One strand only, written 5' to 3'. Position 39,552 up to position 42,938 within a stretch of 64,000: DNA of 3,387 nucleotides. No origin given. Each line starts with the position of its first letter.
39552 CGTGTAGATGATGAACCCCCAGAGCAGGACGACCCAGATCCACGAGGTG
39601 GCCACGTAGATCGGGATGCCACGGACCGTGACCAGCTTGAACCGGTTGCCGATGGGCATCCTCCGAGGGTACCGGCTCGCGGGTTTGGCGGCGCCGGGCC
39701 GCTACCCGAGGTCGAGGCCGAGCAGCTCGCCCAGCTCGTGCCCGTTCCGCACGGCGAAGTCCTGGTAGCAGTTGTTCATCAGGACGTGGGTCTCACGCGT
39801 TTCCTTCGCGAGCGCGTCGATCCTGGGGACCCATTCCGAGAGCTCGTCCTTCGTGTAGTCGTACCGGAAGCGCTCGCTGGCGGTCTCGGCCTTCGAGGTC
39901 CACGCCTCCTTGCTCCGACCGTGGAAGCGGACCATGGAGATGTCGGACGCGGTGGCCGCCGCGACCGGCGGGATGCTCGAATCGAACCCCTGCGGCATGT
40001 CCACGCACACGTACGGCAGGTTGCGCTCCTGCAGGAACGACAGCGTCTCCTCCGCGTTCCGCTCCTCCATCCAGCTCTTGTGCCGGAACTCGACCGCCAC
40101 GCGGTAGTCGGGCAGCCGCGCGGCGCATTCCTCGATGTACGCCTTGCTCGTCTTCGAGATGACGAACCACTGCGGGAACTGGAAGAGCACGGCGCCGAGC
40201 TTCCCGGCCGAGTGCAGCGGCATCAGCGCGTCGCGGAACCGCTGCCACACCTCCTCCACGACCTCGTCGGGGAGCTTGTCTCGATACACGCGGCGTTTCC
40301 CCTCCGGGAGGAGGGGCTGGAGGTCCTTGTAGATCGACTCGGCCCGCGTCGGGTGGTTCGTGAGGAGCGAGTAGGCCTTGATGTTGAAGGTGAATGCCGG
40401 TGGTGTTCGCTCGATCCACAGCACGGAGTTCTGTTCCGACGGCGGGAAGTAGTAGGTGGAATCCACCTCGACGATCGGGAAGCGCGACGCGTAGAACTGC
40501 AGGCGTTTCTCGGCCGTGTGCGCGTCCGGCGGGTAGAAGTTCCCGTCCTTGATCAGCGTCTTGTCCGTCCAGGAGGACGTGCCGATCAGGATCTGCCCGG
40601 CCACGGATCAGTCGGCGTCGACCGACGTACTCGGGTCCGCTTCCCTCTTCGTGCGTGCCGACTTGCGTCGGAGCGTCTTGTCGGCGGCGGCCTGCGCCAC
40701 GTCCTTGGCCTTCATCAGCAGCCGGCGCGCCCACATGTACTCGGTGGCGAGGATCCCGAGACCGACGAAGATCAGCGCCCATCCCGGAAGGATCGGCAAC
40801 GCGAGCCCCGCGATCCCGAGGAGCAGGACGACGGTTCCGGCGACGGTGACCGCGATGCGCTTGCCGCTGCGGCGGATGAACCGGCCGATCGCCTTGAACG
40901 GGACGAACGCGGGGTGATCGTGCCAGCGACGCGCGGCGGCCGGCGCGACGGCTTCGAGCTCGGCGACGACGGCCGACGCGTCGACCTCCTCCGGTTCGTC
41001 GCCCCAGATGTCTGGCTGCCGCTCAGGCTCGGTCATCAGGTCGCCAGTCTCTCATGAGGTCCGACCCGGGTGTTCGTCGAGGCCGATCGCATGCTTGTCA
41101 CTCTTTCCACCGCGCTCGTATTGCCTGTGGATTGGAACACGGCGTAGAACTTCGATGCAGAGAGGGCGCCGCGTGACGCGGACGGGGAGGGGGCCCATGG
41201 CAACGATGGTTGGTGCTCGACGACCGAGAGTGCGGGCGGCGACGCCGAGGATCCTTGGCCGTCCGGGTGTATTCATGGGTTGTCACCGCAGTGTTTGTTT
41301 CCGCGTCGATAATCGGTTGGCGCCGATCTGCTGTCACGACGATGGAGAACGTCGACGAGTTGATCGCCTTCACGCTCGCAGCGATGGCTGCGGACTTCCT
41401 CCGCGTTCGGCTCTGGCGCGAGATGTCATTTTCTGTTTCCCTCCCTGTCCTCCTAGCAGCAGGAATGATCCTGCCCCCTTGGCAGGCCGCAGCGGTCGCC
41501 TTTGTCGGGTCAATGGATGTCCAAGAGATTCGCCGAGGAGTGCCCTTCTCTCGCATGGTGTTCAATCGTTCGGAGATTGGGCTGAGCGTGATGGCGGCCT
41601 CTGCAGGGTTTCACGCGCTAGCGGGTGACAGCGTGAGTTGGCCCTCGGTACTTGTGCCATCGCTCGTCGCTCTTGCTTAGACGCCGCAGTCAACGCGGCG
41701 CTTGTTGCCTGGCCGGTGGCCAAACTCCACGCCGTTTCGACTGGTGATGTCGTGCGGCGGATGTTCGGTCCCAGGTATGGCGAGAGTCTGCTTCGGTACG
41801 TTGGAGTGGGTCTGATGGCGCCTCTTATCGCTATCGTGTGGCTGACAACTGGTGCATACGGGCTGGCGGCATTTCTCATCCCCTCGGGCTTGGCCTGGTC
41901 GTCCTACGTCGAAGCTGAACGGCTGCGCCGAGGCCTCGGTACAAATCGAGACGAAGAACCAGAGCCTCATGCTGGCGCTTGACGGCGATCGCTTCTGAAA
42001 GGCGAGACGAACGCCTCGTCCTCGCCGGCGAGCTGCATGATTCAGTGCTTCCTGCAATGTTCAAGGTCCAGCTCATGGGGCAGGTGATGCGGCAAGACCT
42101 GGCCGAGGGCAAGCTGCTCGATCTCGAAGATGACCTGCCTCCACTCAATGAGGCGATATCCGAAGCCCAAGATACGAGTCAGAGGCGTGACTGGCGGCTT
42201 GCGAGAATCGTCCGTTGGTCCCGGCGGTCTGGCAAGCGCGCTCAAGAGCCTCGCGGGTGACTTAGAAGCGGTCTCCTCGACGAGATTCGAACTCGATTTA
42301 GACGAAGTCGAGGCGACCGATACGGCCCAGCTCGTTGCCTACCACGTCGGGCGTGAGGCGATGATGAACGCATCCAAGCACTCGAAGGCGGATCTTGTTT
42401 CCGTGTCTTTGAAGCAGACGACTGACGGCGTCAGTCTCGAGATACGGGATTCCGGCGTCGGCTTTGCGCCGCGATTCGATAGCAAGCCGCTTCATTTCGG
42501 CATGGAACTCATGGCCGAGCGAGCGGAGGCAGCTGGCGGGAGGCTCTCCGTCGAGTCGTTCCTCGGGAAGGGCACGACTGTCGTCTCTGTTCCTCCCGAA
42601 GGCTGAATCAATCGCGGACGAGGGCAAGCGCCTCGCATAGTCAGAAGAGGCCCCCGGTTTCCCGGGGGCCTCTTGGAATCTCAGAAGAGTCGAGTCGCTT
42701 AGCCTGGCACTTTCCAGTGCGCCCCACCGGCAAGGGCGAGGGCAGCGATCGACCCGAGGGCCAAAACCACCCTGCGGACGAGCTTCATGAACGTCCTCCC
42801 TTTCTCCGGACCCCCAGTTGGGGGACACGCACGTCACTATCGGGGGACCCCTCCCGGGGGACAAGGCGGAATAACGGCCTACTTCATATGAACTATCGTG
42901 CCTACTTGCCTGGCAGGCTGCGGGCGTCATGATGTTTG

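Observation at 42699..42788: Unannotated 29-codon signal-peptide-like gene between the two orphan kinases: a candidate exported short peptide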

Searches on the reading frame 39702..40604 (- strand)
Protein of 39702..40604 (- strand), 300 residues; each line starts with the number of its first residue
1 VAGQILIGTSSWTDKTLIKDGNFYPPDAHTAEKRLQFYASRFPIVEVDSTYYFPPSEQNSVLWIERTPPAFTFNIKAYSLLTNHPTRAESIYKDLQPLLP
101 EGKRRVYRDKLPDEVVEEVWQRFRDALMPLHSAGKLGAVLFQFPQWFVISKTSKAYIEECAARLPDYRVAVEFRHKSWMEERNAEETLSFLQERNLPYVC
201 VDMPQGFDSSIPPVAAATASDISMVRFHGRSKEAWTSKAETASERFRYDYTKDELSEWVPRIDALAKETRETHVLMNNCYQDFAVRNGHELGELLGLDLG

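Call 5: search_protein_families(library=ncbifam, proteins=[window:39702-40604:-], max_evalue=1)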
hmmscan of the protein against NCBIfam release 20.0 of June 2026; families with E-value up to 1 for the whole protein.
window:39702-40604:- (300 aa): 2 families
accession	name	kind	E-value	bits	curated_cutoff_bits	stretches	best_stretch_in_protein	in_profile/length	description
NF007637.0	PRK10302.1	equivalog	2e-05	24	412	2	117-203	78-162/272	hypothetical protein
NF008486.0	PRK11391.1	equivalog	0.079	13.4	247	1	194-278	29-110/148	phosphotyrosine-protein phosphatase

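Call 6: search_protein_families(library=pfam, proteins=[window:39702-40604:-], max_evalue=1)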
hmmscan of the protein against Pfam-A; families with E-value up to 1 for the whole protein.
window:39702-40604:- (300 aa): 1 family
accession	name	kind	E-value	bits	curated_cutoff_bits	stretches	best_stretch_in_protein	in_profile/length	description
PF01904.24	DUF72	-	2.7e-61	207.8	25.3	1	24-293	1-216/217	Protein of unknown function DUF72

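Call 9: find_encoding_contigs(protein=window:39702-40604:-, flank=10000, max_places=6)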
Protein window:39702-40604:- (300 aa): no gene with exactly this product is on record in the collection.

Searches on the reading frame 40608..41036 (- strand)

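Call 5: search_protein_families(library=ncbifam, proteins=[window:40608-41036:-], max_evalue=1)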
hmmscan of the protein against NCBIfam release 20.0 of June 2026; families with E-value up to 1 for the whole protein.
window:40608-41036:- (142 aa): 1 family
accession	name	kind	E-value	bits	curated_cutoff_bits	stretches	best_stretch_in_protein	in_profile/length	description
TIGR02611.1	TIGR02611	hypoth_equivalog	1.2e-13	50.8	70.6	1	60-125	25-89/121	TIGR02611 family protein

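Call 6: search_protein_families(library=pfam, proteins=[window:40608-41036:-], max_evalue=1)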
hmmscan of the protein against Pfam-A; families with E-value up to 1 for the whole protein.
window:40608-41036:- (142 aa): 6 families
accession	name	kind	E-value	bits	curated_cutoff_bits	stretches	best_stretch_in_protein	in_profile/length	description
PF09656.15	PGPGW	-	8.5e-17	60.9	23.3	1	60-111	1-51/53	Putative transmembrane protein (PGPGW)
PF17765.7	MLTR_LBD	-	0.019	15.5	26.3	1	12-57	83-128/168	MmyB-like transcription regulator ligand binding domain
PF11127.14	YgaP-like_TM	-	0.07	13.7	25.3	1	60-98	10-46/66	Inner membrane protein YgaP-like, transmembrane domain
PF11239.13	DUF3040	-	0.12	13.1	24.7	1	52-95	39-77/84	Protein of unknown function (DUF3040)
PF04930.20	FUN14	-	0.17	12.7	22.5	0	49-73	10-34/92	FUN14 family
PF04304.18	DUF454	-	0.2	12.2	35.1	1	60-91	1-32/115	Protein of unknown function (DUF454)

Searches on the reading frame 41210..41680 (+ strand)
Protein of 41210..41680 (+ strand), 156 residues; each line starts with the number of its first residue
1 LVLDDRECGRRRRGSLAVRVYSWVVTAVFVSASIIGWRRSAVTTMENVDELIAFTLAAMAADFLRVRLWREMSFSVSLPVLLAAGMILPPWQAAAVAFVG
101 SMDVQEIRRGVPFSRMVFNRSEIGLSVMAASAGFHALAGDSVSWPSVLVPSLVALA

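Call 5: search_protein_families(library=ncbifam, proteins=[window:41210-41680:+], max_evalue=1)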
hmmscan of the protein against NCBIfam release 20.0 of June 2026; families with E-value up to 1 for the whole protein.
window:41210-41680:+ (156 aa): 0 families

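Call 6: search_protein_families(library=pfam, proteins=[window:41210-41680:+], max_evalue=1)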
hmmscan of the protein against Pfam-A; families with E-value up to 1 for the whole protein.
window:41210-41680:+ (156 aa): 1 family
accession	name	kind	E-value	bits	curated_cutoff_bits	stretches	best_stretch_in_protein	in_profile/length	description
PF20972.2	MASE9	-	0.00028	21.3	24.3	1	80-144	52-117/203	MASE9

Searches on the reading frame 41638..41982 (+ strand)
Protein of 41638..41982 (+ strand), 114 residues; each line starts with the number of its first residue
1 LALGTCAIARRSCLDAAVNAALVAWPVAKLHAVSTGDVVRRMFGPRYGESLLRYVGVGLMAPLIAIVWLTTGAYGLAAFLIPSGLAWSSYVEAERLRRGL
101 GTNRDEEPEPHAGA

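Call 5: search_protein_families(library=ncbifam, proteins=[window:41638-41982:+], max_evalue=1)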
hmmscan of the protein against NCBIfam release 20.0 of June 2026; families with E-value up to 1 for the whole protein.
window:41638-41982:+ (114 aa): 0 families

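Call 6: search_protein_families(library=pfam, proteins=[window:41638-41982:+], max_evalue=1)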
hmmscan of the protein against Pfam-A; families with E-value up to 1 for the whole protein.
window:41638-41982:+ (114 aa): 1 family
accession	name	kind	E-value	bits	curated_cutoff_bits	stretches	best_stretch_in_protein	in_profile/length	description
PF11808.13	PhoR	-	0.035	14.9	27.1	1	60-108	13-60/86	Phosphate regulon sensor protein PhoR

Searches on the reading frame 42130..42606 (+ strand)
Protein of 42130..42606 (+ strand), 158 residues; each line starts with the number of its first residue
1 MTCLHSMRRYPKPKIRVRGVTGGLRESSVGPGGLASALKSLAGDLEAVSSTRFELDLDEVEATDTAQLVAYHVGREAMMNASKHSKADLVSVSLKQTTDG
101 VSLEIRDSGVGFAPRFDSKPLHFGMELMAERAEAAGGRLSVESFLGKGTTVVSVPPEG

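Call 5: search_protein_families(library=ncbifam, proteins=[window:42130-42606:+], max_evalue=1)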
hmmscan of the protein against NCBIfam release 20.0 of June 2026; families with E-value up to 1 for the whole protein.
window:42130-42606:+ (158 aa): 20 families
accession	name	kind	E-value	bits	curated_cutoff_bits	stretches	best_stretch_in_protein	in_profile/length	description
NF008184.0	PRK10935.1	equivalog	3e-19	69.1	553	1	32-152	432-554/565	nitrate/nitrite two-component system sensor histidine kinase NarQ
NF052443.1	SensHisKinMctS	equivalog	1e-14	53.7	700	1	17-154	305-445/457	two-component system sensor histidine kinase MctS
NF008649.0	PRK11644.1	equivalog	3.4e-14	52.5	408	1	17-152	357-491/499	signal transduction histidine-protein kinase/phosphatase UhpB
NF007896.0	PRK10600.1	equivalog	4.6e-14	52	578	1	52-152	483-580/598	nitrate/nitrite two-component system sensor histidine kinase NarX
NF052531.1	Strep_LiaS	equivalog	2.1e-09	37.1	450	1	71-151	242-321/328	envelope stress sensor histidine kinase LiaS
NF047786.1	his_kin_MadS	equivalog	1.4e-05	24.4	500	1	51-142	319-420/434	MadS family sensor histidine kinase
NF040691.1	MtrAB_MtrB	equivalog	3.7e-05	22.9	450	1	73-114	391-432/507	MtrAB system histidine kinase MtrB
NF047322.1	HK_morpho_MacS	equivalog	0.00013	21.3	300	1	33-151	244-362/367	MacS family sensor histidine kinase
NF047405.1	SensHisKinSapS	equivalog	0.0008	18.9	550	1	58-114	217-273/341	two-component system sensor histidine kinase SapS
TIGR02966.1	phoR_proteo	equivalog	0.0015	17.7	334.2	1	37-114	194-275/333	phosphate regulon sensor histidine kinase PhoR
TIGR01925.2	spIIAB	equivalog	0.0024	17.8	135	1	50-151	23-130/137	anti-sigma F factor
TIGR02916.1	PEP_his_kin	equivalog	0.0027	16.4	300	1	87-152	598-675/679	XrtA/PEP-CTERM system histidine kinase PrsK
NF046044.1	PnpS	equivalog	0.015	14.4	400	0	79-113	295-330/390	two-component system histidine kinase PnpS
NF033092.0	HK_WalK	equivalog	0.018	13.6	725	1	77-113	496-533/594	cell wall metabolism sensor histidine kinase WalK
NF041777.1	sens_FixL_Rhizob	equivalog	0.027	13.1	850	1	40-142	350-466/485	sensor protein FixL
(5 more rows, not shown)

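Call 6: search_protein_families(library=pfam, proteins=[window:42130-42606:+], max_evalue=1)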
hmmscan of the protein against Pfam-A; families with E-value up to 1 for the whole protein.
window:42130-42606:+ (158 aa): 2 families
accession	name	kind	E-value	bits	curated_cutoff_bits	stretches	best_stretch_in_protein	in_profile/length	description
PF02518.31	HATPase_c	-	6.9e-11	43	26.4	1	70-156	6-108/111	Histidine kinase-, DNA gyrase B-, and HSP90-like ATPase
PF13581.12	HATPase_c_2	-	0.00053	20.4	27.4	1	75-115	37-82/127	Histidine kinase-like ATPase domain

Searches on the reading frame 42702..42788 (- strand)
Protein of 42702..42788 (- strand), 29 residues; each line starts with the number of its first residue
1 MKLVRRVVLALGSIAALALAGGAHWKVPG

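Call 5: search_protein_families(library=ncbifam, proteins=[window:42702-42788:-], max_evalue=1)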
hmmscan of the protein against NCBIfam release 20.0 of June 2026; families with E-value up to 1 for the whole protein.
seq(29 aa): 0 families

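Call 6: search_protein_families(library=pfam, proteins=[window:42702-42788:-], max_evalue=1)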
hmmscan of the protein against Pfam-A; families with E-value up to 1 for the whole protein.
seq(29 aa): 0 families

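Call 34: search_dna_similar(query=window:42702-42788:-, collection=plasmids, mode=protein, max_evalue=10, max_rows=15)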
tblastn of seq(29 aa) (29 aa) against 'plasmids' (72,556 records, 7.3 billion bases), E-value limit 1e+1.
No match.

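Call 44: list_cluster_members(proteins=[window:42702-42788:-, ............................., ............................, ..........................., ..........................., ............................, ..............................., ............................, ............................, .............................])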
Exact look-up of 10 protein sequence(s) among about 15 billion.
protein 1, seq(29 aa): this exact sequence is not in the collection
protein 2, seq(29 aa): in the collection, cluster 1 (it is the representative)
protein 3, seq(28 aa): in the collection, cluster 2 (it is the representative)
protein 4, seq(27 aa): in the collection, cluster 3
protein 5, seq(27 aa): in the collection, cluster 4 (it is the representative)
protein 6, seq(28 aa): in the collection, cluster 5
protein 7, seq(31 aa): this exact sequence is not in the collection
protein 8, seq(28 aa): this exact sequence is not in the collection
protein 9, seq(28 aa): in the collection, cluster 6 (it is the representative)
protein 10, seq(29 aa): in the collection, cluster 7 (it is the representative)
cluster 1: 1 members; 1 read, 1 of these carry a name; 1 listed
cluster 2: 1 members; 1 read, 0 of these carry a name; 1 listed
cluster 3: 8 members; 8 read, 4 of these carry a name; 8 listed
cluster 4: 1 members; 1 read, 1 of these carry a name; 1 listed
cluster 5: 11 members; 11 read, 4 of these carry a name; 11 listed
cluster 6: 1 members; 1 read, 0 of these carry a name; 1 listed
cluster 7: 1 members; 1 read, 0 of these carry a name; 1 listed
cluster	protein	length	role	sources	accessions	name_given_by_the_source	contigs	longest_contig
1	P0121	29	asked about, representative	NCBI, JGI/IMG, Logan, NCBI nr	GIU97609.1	MAG: hypothetical protein KatS3mg013_1412 [Actinomycetota bacterium] | hypothetical protein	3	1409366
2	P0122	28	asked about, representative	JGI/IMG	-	-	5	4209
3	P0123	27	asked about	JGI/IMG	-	-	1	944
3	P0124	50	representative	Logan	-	-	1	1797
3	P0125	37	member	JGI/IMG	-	hypothetical protein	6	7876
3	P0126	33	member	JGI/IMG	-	hypothetical protein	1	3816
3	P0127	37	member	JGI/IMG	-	hypothetical protein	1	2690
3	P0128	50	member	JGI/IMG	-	hypothetical protein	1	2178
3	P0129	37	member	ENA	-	-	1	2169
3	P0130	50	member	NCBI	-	-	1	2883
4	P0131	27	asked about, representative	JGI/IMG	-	hypothetical protein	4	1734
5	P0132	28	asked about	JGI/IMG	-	-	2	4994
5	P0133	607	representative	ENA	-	-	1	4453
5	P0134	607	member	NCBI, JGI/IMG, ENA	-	DNA primase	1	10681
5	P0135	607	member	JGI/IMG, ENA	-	DNA primase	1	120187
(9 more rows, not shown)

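Call 46: find_homologous_proteins(query=P0124, max_evalue=10)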
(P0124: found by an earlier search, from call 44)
Query P0124 (50 aa): 24 proteins with E <= 10 among 24 candidates.
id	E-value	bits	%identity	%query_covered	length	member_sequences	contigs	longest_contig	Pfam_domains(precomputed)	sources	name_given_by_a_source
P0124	1.4e-23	98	100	100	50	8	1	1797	-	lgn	-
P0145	7.4e-19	84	88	100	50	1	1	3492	-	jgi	jgi:hypothetical protein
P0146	8.1e-15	71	82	100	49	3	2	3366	-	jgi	jgi:hypothetical protein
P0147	9.6e-14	68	80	100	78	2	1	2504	-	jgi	jgi:hypothetical protein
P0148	2.0e-12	64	85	78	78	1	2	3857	-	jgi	jgi:hypothetical protein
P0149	4.6e-12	63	80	100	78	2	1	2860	-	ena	-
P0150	7.9e-12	62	76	100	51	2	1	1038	-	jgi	-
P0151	1.1e-11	62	89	74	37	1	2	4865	-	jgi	jgi:hypothetical protein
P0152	4.2e-10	57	86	74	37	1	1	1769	-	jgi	jgi:hypothetical protein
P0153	1.1e-9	55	85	68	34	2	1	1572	-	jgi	jgi:hypothetical protein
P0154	1.1e-9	55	91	68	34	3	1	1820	-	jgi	jgi:hypothetical protein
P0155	1.5e-8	52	65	96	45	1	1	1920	-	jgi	-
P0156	5.4e-8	50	58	86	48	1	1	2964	-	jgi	jgi:hypothetical protein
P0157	1.6e-7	49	79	66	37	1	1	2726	-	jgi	-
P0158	3.0e-7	48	79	66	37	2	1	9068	-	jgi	jgi:hypothetical protein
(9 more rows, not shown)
